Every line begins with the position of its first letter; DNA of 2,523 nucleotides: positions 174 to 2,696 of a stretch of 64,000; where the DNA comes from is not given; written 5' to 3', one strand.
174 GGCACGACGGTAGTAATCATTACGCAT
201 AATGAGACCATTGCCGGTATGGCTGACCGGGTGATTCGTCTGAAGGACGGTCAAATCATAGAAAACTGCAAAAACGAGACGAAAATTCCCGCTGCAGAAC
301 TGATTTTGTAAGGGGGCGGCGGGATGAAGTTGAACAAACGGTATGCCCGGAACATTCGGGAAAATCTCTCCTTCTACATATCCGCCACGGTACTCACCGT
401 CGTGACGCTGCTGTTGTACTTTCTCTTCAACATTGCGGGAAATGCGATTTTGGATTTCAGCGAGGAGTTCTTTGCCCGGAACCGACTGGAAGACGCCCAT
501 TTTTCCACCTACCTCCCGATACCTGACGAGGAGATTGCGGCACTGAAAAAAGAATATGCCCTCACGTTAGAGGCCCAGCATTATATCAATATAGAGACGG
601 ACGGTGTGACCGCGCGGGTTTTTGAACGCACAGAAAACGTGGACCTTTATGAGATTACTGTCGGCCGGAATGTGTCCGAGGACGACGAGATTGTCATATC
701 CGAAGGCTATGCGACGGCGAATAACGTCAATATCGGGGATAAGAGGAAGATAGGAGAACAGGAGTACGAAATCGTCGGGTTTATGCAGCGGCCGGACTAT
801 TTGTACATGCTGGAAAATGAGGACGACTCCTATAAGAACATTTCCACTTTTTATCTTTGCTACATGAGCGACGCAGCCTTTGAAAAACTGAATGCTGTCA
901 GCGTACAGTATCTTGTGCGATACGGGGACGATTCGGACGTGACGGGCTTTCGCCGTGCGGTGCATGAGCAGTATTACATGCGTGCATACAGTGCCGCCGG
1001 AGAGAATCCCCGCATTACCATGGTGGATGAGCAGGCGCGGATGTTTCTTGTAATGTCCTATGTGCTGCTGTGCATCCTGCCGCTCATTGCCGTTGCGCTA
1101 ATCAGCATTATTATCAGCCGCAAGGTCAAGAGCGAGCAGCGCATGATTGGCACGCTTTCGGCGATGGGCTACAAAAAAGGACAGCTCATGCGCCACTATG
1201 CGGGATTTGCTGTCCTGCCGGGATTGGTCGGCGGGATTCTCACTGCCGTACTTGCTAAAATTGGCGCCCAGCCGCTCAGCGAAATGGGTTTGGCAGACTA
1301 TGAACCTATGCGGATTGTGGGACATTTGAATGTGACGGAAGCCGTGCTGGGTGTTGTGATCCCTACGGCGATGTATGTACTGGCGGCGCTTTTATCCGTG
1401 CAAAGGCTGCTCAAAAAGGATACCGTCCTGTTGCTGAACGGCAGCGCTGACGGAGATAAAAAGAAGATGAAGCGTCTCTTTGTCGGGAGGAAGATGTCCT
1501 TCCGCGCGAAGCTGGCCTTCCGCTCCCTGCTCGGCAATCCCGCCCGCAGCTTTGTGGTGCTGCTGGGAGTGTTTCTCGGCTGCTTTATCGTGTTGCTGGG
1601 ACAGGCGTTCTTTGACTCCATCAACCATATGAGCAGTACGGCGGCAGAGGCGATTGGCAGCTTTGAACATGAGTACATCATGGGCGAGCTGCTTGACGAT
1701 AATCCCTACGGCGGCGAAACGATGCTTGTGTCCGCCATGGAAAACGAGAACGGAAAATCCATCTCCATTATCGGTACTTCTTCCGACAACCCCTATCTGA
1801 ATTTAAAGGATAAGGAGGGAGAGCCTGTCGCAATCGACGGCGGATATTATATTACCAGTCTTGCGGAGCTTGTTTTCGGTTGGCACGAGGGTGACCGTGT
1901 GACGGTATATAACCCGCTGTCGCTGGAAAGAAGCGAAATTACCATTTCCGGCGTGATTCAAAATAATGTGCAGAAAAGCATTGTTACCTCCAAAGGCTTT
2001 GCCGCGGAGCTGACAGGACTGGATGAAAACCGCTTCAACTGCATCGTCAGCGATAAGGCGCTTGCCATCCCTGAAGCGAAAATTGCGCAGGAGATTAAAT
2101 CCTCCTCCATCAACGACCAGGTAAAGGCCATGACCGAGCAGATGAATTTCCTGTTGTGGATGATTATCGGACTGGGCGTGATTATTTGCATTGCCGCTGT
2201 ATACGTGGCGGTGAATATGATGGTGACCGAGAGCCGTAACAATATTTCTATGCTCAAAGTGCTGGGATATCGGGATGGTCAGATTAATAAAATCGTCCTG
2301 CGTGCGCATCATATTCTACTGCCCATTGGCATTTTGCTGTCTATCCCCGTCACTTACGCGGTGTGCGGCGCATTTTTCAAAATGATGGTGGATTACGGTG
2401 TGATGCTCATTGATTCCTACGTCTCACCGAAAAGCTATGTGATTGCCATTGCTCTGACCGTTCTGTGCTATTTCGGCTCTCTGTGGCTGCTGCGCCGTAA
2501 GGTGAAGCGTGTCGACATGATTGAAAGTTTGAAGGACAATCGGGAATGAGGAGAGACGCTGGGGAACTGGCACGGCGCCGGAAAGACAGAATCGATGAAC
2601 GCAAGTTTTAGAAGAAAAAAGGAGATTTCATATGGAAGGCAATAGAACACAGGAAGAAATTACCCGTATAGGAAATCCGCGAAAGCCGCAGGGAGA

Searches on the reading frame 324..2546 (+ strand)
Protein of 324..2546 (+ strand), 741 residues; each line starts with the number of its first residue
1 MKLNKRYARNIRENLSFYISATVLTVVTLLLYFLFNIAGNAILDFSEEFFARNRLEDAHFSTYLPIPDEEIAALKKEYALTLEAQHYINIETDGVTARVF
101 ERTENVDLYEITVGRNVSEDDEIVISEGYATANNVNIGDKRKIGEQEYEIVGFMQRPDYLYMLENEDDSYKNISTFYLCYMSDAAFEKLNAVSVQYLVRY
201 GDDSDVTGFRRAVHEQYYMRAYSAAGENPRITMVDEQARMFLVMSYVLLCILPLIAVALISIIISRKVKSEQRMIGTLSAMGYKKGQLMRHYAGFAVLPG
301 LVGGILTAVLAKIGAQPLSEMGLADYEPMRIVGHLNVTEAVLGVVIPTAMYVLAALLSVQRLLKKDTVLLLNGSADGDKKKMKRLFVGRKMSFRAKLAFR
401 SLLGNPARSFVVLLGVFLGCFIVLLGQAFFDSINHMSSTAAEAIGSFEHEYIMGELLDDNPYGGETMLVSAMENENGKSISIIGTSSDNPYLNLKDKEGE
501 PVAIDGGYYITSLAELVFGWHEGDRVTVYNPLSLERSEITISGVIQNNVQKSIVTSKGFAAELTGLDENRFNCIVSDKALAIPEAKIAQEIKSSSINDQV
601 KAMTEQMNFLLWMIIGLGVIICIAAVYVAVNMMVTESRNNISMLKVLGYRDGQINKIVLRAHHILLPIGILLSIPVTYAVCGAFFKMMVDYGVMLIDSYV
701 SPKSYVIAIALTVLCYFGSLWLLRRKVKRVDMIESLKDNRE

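Call 36: search_protein_families(library=pfam, proteins=[window:324-2546:+], max_evalue=0.0001)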
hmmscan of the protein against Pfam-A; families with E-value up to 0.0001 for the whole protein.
window:324-2546:+ (741 aa): 2 families
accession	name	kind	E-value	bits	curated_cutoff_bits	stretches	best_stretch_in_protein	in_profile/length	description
PF02687.27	FtsX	-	6.2e-25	88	25.5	2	247-366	2-119/120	FtsX-like permease C-terminal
PF12704.14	MacB_PCD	-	7e-05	23.6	27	0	89-211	87-202/207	MacB-like periplasmic core domain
